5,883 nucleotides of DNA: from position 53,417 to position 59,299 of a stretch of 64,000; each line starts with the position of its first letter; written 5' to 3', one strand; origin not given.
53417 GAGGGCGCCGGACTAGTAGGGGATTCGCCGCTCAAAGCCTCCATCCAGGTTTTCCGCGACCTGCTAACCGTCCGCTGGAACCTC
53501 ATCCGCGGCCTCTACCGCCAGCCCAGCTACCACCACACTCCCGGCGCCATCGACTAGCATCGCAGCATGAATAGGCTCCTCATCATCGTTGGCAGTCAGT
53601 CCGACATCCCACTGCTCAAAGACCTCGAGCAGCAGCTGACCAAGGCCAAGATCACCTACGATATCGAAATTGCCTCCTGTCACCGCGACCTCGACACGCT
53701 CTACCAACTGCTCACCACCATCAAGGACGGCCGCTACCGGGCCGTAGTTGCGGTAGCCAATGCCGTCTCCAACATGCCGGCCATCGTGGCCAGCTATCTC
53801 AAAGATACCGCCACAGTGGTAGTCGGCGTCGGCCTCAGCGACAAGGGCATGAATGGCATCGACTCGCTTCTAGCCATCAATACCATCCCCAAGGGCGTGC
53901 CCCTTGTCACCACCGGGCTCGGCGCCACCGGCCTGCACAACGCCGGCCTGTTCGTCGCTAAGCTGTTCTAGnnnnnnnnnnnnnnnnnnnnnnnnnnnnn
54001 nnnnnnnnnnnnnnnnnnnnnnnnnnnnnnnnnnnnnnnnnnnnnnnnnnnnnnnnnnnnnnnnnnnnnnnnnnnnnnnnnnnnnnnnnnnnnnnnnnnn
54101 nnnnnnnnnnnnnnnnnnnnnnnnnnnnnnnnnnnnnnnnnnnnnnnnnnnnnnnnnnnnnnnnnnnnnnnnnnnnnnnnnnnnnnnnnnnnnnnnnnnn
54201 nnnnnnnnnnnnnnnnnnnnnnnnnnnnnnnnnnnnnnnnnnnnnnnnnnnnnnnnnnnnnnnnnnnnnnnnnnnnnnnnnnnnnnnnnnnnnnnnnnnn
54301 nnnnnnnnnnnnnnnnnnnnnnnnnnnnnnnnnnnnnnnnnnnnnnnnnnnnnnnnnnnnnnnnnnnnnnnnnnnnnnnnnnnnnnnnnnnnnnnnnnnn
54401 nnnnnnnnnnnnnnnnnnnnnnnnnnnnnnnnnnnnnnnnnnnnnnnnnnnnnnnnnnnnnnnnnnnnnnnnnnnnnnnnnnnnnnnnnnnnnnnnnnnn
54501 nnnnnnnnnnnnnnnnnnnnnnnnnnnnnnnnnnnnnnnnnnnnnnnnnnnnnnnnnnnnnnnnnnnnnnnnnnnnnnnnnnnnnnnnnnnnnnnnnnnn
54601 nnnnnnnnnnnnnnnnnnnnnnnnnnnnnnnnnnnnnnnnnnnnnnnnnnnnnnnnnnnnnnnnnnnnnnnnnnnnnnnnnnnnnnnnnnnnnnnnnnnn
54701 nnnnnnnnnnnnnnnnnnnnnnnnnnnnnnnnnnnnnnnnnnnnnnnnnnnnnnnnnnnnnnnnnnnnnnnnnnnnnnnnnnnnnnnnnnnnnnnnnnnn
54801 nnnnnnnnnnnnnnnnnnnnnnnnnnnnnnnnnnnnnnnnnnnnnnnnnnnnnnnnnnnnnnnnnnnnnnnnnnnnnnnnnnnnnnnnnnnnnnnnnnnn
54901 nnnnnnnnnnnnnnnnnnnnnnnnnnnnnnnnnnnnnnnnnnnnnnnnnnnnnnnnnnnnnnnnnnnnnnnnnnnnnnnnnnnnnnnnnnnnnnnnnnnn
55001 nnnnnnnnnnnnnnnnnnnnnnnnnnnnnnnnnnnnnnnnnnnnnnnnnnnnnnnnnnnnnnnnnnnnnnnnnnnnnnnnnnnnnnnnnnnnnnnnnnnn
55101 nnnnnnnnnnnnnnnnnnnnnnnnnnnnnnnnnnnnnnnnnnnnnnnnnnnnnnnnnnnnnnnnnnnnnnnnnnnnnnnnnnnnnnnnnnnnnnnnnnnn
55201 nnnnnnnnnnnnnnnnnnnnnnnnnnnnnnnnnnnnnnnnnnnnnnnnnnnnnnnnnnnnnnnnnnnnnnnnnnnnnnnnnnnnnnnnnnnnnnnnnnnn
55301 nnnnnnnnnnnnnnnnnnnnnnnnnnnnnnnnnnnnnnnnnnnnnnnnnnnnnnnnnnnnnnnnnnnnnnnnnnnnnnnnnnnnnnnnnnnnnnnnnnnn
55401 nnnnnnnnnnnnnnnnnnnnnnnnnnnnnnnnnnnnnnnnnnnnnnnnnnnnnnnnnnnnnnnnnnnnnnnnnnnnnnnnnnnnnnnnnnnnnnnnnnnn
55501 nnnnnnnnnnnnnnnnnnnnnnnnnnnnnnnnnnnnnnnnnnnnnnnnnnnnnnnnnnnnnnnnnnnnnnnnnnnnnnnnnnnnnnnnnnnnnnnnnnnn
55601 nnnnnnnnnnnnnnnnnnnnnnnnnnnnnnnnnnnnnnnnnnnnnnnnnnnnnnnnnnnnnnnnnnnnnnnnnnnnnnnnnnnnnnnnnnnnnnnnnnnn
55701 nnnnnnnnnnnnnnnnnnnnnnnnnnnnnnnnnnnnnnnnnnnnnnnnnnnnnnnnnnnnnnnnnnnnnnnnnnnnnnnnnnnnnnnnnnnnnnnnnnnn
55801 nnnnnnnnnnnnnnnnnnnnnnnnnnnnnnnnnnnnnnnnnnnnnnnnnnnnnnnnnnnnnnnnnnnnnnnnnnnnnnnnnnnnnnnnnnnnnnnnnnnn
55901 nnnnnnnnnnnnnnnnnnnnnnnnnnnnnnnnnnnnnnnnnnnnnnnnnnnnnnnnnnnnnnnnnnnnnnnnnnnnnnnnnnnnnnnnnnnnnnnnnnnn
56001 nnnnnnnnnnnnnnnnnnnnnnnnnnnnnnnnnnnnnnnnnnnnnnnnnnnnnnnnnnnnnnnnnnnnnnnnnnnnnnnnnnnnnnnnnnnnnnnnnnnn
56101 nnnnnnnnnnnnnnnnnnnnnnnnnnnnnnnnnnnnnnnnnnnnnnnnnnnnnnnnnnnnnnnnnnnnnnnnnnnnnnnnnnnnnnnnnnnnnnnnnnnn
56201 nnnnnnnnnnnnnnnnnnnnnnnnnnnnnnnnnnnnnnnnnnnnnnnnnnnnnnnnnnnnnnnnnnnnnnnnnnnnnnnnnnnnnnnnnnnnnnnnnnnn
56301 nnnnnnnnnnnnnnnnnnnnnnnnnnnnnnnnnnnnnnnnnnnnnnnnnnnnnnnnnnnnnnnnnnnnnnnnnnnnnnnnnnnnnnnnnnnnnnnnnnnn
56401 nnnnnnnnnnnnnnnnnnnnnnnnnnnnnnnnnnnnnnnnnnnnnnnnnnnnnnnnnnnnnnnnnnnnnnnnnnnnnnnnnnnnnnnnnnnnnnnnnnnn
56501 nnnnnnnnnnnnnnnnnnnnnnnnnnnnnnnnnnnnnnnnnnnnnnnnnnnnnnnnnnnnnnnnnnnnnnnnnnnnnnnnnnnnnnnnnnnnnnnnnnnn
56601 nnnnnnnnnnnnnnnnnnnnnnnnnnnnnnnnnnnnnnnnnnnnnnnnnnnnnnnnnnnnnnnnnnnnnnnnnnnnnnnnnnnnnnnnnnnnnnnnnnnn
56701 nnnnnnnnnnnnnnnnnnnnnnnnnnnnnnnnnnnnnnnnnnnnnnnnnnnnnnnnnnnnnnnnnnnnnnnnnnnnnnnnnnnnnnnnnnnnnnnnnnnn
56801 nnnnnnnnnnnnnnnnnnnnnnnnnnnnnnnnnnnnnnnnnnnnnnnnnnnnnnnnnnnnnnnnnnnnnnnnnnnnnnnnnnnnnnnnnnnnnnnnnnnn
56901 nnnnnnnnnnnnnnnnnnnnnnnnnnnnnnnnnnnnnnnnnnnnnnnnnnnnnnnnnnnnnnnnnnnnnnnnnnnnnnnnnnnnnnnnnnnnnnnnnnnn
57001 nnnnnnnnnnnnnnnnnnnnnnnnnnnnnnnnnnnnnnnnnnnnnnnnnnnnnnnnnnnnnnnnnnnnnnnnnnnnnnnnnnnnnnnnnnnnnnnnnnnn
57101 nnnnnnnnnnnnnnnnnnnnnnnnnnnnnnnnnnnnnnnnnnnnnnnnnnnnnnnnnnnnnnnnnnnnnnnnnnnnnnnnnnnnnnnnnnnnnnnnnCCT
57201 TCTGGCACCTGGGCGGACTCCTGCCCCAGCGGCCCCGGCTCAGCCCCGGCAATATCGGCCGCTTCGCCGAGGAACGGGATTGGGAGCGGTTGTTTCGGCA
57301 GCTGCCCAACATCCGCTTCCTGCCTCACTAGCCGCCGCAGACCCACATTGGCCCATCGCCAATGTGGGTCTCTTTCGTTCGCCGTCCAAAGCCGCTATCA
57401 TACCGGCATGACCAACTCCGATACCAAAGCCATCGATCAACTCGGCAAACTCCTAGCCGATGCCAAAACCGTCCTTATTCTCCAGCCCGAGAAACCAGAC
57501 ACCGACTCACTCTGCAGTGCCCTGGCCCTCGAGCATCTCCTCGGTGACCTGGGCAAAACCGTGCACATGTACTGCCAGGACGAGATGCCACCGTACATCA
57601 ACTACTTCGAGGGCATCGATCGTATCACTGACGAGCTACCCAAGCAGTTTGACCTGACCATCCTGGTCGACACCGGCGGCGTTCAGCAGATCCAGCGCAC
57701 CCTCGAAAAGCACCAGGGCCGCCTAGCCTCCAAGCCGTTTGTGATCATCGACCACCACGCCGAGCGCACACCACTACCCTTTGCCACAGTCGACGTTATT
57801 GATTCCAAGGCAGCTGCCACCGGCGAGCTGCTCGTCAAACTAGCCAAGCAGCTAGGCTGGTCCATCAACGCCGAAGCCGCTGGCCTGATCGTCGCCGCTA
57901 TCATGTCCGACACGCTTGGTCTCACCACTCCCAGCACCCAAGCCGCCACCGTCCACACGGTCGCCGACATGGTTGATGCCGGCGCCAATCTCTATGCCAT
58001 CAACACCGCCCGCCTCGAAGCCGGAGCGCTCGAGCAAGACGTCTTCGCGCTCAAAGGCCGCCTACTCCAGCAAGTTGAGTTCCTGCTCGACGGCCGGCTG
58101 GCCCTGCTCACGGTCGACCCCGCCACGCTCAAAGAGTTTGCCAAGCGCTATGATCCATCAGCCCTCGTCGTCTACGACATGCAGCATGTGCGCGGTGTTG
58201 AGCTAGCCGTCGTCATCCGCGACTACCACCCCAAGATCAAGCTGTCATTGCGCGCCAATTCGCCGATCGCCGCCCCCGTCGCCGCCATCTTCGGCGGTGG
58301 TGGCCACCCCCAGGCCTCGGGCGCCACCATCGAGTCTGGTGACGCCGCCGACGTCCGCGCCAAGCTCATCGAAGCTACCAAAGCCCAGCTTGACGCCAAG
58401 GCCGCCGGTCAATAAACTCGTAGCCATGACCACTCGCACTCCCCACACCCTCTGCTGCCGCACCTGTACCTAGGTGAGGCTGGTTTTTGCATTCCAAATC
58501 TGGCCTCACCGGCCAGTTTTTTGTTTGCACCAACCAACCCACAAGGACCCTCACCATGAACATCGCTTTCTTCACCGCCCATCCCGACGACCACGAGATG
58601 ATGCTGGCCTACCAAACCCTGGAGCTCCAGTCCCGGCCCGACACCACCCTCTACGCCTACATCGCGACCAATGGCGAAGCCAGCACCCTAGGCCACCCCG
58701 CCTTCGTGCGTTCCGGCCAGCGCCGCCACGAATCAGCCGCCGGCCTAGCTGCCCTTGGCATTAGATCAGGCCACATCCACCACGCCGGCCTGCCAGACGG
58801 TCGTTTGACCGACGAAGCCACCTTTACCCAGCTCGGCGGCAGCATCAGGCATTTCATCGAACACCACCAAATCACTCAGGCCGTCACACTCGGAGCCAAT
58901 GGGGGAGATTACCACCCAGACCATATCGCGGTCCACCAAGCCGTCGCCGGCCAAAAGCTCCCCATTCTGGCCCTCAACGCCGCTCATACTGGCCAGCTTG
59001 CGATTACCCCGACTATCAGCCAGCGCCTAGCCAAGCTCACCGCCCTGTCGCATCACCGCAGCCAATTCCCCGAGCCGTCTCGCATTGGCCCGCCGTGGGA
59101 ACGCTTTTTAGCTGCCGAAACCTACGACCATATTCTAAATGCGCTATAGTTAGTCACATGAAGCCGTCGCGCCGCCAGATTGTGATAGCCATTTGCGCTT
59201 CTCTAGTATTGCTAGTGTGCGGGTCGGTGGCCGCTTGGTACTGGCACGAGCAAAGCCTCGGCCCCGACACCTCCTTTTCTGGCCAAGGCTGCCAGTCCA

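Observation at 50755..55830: Second glycosylation module (GtrA, GT39, GT2, PurE-like, GT39) inserted between dnaX-dnaB and ybaB-recR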

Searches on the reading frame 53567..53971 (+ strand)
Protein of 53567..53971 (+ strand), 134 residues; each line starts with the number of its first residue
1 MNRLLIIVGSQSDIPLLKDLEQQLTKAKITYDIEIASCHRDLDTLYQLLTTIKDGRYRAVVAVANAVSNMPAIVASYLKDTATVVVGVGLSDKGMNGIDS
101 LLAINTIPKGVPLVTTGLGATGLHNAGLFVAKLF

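Call 4: search_protein_families(library=pfam, proteins=[window:53567-53971:+], max_evalue=0.01)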
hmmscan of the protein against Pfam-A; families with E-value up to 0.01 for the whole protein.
window:53567-53971:+ (134 aa): 2 families
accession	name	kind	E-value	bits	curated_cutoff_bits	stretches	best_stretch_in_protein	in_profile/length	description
PF00731.26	AIRC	-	7.7e-25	87.6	30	1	5-133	3-126/148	AIR carboxylase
PF17914.6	HopA1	-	0.00047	20.5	22.7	1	3-92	27-118/170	HopA1 effector protein family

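Call 5: search_protein_families(library=ncbifam, proteins=[window:53567-53971:+], max_evalue=0.01)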
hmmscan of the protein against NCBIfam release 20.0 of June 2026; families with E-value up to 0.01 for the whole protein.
window:53567-53971:+ (134 aa): 1 family
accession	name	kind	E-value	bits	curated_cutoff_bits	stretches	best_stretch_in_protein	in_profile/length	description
TIGR01162.1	purE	equivalog_domain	7.9e-23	80.7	149.6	1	5-133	2-125/156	5-(carboxyamino)imidazole ribonucleotide mutase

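Call 14: find_homologous_proteins(query=window:53567-53968:+, max_evalue=0.00001)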
Query window:53567-53968:+ (134 aa): 20 proteins with E <= 0.00001 among 50 candidates.
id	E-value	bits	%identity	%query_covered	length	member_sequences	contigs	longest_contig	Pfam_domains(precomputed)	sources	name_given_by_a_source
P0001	2.9e-78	277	100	100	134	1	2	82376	PF00731.27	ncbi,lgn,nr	ncbi:MAG TPA: AIR carboxylase family protein [Candidatus Saccharimonas sp.]|nr:AIR carboxylase famil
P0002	2.7e-63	229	79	100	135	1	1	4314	PF00731.27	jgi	jgi:5-(carboxyamino)imidazole ribonucleotide mutase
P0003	1.1e-57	211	74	100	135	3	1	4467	PF00731.27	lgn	-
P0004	2.4e-57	210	72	100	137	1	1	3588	PF00731.27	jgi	jgi:5-(carboxyamino)imidazole ribonucleotide mutase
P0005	3.5e-56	206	72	100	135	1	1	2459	PF00731.27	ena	-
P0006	1.6e-54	201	70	100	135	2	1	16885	PF00731.27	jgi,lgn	jgi:5-(carboxyamino)imidazole ribonucleotide mutase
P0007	1.6e-54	201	73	98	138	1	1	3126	PF00731.27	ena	-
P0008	3.2e-53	197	68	100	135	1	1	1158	PF00731.27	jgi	-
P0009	1.2e-52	195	69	100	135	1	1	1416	PF00731.27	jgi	-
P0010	1.5e-52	194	69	100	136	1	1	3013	PF00731.27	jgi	jgi:5-(carboxyamino)imidazole ribonucleotide mutase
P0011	2.7e-51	190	67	100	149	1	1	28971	PF00731.27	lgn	-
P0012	2.6e-49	184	66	100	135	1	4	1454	PF00731.27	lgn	-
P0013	1.7e-46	175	63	97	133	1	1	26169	PF00731.27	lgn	-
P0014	1.3e-45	172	62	100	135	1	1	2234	PF00731.27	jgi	jgi:5-(carboxyamino)imidazole ribonucleotide mutase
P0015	4.5e-42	161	59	100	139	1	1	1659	PF00731.27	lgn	-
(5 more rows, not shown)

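Call 15: find_encoding_contigs(protein=P0006, flank=8000, max_places=2)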
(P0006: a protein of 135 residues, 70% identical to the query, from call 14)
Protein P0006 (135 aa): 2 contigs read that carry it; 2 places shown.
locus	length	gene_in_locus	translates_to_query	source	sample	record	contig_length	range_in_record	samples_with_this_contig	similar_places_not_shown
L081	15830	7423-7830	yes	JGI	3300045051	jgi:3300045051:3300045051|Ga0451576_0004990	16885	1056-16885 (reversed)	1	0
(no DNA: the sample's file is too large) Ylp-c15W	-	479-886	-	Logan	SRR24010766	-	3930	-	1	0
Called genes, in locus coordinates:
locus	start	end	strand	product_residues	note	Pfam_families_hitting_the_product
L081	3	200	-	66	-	?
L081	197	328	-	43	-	-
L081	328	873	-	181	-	-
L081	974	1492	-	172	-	-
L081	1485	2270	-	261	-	-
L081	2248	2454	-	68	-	-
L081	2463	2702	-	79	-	PF18903:DUF5659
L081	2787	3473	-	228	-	-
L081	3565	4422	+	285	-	PF09521:RE_NgoPII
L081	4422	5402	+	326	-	PF00145:DNA_methylase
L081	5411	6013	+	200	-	-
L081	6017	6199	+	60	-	-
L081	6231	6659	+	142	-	-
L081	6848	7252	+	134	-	-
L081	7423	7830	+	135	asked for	PF00731:AIRC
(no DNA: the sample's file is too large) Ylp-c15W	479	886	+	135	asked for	PF00731:AIRC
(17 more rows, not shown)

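Call 16: find_encoding_contigs(protein=P0011, flank=8000, max_places=2)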
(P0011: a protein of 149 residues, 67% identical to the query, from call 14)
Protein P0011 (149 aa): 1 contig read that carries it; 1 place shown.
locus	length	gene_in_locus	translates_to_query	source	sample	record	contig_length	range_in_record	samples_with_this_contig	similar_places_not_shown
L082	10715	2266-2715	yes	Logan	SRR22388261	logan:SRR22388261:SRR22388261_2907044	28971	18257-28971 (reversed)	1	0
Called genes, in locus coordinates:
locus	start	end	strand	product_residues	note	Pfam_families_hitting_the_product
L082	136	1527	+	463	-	PF01336:tRNA_anti-codon, PF00152:tRNA-synt_2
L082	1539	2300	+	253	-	PF18761:Heliorhodopsin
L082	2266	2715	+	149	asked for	PF00731:AIRC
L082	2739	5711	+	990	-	PF02463:SMC_N, PF13304:AAA_21 (weak), PF13476:AAA_23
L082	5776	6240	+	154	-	PF00886:Ribosomal_S16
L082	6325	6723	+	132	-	PF13083:KH_KhpA-B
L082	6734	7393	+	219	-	PF01746:tRNA_m1G_MT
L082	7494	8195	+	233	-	PF01797:Y1_Tnp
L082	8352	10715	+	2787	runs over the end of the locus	PF13964:Beta-prop_Calicin (weak), PF00041:fn3 (faint), PF16655:PhoD_N (faint), PF23376:Fn3_VIN3 (faint), PF25059:FN3_DSCAM-DSCAML_C (faint), PF16656:Pur_ac_phosph_N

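Call 17: find_encoding_contigs(protein=P0013, flank=8000, max_places=2)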
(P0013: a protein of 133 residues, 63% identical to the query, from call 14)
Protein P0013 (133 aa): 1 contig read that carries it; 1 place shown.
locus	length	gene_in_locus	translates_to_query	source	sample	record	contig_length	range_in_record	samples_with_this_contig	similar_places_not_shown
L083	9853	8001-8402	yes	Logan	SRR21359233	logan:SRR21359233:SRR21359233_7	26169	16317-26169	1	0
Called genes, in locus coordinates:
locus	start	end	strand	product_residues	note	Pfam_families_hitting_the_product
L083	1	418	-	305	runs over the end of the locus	PF00687:Ribosomal_L1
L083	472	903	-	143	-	PF03946:Ribosomal_L11_N, PF00298:Ribosomal_L11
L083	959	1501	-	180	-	PF02357:NusG, PF00467:KOW (faint)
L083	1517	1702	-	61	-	PF00584:SecE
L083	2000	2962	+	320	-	-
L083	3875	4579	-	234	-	PF13432:TPR_16 (weak), PF12895:ANAPC3 (weak), PF00515:TPR_1 (weak), PF07719:TPR_2 (weak), PF13181:TPR_8 (weak), PF13414:TPR_11, PF13432:TPR_16 (weak), PF13424:TPR_12, +14 more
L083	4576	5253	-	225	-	PF04468:PSP1, PF28472:PSP1_3rd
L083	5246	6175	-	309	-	PF13177:DNA_pol3_delta2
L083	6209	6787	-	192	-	PF00849:PseudoU_synth_2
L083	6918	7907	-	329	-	PF02254:TrkA_N, PF02080:TrkA_C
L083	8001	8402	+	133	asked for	PF00731:AIRC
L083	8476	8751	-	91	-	-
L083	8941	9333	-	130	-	PF00380:Ribosomal_S9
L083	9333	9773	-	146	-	PF00572:Ribosomal_L13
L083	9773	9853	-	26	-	?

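Call 55: search_solved_structures(query=window:53567-53968:+, max_evalue=0.001, show_alignments=3)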
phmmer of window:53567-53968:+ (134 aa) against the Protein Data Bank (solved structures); distinct sequences matched with E-value up to 0.001: 34.
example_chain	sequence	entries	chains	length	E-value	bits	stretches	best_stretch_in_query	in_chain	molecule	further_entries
3ors_A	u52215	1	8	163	1.1e-18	70.5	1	3-133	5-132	N5-Carboxyaminoimidazole Ribonucleotide Mutase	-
1xmp_A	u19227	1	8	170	4.7e-18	68.5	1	6-133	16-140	phosphoribosylaminoimidazole carboxylase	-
4ay3_A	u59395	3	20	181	5.7e-18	68.2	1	6-133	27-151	N5-CARBOXYAMINOIMIDAZOLE RIBONUCLEOTIDE MUTASE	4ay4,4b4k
3opq_A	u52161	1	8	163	7.1e-18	67.9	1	6-133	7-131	Phosphoribosylaminoimidazole carboxylase,catalytic subunit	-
3oow_A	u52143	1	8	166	7.4e-18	67.8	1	6-133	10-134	Phosphoribosylaminoimidazole carboxylase,catalytic subunit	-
2fwa_A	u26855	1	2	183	1.2e-16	64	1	6-133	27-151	N5-carboxyaminoimidazole ribonucleotide mutase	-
1o4v_A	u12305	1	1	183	1.6e-16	63.5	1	3-132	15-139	phosphoribosylaminoimidazole mutase PurE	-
4ycd_A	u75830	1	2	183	2.3e-16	63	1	6-133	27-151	N5-carboxyaminoimidazole ribonucleotide mutase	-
4ycb_A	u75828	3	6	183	2.4e-16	63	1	6-133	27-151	N5-carboxyaminoimidazole ribonucleotide mutase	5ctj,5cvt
4ycc_A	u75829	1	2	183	2.4e-16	63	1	6-133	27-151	N5-carboxyaminoimidazole ribonucleotide mutase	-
4grd_A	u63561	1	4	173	4.1e-16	62.2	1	6-132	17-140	Phosphoribosylaminoimidazole carboxylase catalytic subunit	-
1u11_A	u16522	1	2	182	5.9e-16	61.7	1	6-133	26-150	PurE (N5-carboxyaminoimidazole Ribonucleotide Mutase)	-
4ycj_A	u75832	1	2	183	6e-16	61.7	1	6-133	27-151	N5-carboxyaminoimidazole ribonucleotide mutase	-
2fw1_A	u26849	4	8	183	6e-16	61.7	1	6-133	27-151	N5-carboxyaminoimidazole ribonucleotide mutase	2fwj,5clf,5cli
6o55_A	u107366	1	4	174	6.2e-16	61.6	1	6-133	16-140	N5-carboxyaminoimidazole ribonucleotide mutase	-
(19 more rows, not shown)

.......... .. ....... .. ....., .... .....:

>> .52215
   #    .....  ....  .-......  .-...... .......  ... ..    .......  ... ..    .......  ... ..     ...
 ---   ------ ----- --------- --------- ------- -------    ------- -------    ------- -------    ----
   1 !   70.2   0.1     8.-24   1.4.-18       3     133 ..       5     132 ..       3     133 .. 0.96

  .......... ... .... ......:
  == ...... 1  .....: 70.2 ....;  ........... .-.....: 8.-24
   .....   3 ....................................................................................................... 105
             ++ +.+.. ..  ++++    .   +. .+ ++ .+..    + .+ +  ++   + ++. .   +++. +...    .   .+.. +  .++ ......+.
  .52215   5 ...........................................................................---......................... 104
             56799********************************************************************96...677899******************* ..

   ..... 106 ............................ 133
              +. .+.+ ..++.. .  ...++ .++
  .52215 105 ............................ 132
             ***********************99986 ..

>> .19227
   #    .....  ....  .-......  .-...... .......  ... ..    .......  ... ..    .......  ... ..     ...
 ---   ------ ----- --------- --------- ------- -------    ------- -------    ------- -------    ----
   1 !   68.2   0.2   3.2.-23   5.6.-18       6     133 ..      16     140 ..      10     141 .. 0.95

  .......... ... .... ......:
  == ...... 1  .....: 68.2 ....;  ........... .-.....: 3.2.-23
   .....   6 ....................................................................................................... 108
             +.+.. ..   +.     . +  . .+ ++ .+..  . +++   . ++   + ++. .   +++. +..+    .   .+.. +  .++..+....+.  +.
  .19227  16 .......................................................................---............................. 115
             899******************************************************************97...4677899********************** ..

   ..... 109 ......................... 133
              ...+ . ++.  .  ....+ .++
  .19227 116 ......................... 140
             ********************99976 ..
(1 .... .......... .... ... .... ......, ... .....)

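Call 72: find_encoding_contigs(protein=P0002, flank=5000, max_places=1)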
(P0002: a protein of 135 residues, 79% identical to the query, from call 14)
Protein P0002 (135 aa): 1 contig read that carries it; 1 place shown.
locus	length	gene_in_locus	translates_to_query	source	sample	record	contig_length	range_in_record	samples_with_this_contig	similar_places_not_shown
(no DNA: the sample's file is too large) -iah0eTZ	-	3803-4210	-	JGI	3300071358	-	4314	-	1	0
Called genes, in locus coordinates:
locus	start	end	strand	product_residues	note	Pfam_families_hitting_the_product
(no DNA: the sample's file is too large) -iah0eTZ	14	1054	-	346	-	PF01594:AI-2E_transport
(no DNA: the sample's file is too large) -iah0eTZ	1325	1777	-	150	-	PF01638:HxlR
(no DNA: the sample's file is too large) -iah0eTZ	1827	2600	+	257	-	PF00561:Abhydrolase_1, PF12146:Hydrolase_4, PF12697:Abhydrolase_6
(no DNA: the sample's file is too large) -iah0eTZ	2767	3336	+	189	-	PF07690:MFS_1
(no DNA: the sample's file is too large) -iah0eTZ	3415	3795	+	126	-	-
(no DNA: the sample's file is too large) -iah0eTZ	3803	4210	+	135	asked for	PF00731:AIRC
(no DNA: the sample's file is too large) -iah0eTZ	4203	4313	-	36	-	?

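Call 73: find_encoding_contigs(protein=P0003, flank=5000, max_places=1)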
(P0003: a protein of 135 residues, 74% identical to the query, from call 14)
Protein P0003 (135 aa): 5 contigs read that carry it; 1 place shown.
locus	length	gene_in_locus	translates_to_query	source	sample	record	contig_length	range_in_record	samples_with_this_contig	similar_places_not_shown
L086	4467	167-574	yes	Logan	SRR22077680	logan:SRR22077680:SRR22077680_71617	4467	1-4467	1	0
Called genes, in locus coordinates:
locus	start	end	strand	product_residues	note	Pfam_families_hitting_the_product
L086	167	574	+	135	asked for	PF00731:AIRC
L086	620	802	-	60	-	-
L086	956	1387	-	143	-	PF08239:SH3_3 (weak)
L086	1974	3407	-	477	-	PF04542:Sigma70_r2 (weak), PF00196:GerE (weak), PF08281:Sigma70_r4_2 (weak)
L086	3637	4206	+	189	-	-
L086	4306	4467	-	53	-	?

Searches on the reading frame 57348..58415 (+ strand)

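Call 57: search_protein_families(library=pfam, proteins=[window:57348-58415:+], max_evalue=0.001)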
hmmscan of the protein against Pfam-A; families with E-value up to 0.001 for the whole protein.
window:57348-58415:+ (355 aa): 2 families
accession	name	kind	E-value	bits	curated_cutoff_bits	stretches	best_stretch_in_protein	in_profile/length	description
PF01368.27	DHH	-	6.4e-15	56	28.1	1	42-185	2-125/125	DHH family, N-terminal domain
PF02272.25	DHHA1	-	1.1e-06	29.5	25.9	1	274-343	21-99/102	DHHA1 domain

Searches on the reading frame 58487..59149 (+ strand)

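Call 57: search_protein_families(library=pfam, proteins=[window:58487-59149:+], max_evalue=0.001)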
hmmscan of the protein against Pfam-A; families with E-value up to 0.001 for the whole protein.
window:58487-59149:+ (220 aa): 1 family
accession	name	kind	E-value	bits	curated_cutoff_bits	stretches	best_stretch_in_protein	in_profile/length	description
PF02585.22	PIG-L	-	7.5e-15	56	28.2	1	28-154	2-126/129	GlcNAc-PI de-N-acetylase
